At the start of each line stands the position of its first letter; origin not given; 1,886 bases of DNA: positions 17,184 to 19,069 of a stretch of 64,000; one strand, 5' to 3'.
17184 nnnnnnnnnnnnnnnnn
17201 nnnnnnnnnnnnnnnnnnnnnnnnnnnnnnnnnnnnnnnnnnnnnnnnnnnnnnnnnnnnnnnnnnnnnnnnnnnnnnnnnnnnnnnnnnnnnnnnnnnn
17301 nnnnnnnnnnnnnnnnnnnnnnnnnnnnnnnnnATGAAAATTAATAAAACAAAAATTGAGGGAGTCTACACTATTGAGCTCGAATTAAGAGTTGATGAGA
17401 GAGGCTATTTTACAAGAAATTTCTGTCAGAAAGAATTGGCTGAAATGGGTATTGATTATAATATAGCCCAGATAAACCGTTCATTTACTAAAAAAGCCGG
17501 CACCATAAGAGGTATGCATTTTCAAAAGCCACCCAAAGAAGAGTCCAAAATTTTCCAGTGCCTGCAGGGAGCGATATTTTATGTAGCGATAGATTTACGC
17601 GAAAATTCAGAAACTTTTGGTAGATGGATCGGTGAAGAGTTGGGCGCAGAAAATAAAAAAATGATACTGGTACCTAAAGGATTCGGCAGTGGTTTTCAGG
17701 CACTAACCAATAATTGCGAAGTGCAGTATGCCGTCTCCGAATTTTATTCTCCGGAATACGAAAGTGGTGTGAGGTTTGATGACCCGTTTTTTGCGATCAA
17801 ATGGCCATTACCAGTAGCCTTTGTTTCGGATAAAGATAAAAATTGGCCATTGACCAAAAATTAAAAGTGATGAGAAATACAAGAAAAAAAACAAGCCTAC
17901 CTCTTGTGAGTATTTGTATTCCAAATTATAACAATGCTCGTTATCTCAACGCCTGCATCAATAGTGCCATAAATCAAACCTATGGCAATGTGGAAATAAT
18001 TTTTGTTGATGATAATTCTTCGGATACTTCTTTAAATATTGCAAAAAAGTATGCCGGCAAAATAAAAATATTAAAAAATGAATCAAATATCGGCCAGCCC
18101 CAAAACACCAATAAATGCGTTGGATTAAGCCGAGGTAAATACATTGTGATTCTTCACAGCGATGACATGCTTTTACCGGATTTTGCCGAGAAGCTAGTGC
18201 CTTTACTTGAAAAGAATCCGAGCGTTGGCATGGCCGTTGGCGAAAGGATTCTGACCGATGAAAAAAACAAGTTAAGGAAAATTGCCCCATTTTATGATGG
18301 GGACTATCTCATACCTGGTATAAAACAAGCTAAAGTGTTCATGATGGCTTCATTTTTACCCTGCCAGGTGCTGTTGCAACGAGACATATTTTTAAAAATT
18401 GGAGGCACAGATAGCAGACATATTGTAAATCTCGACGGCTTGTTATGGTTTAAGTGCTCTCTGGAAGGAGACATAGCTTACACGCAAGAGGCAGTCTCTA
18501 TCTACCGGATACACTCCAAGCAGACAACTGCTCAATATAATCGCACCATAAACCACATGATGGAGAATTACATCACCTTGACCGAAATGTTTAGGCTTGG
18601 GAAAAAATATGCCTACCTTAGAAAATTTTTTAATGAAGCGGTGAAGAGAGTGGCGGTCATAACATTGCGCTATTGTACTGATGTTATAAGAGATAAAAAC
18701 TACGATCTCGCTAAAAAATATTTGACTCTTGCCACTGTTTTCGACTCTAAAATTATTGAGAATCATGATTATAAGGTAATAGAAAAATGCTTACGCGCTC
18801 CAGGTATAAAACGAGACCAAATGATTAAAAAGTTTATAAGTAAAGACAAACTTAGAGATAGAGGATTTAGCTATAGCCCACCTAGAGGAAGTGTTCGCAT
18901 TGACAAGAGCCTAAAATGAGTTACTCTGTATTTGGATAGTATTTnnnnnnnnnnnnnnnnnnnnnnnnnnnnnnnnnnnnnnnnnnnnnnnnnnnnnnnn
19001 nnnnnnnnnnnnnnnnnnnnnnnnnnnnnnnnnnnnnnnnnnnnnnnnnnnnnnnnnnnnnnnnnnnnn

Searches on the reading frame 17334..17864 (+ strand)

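Call 53: search_protein_families(library=pfam, proteins=[window:17334-17864:+], max_evalue=0.001)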
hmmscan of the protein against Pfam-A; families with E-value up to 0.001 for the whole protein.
window:17334-17864:+ (176 aa): 1 family
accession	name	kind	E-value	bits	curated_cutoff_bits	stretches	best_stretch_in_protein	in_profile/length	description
PF00908.23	dTDP_sugar_isom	-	5.9e-60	202.2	27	1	5-174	1-166/168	dTDP-4-dehydrorhamnose 3,5-epimerase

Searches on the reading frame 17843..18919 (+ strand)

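Call 53: search_protein_families(library=pfam, proteins=[window:17843-18919:+], max_evalue=0.001)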
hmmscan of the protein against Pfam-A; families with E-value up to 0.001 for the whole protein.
window:17843-18919:+ (358 aa): 4 families
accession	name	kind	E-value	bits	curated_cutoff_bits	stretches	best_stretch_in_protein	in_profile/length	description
PF00535.33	Glycos_transf_2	-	1.4e-30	106.9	23.3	1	23-143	1-126/168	Glycosyl transferase family 2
PF13641.12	Glyco_tranf_2_3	-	1.3e-12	48.7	27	1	22-138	3-126/230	Glycosyltransferase like family 2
PF10111.15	Glyco_tranf_2_2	-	1.5e-05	25.1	27.3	1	23-193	3-185/276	Glycosyltransferase like family 2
PF13632.12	Glyco_trans_2_3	-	0.00028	21.2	27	1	100-267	1-168/198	Glycosyl transferase family group 2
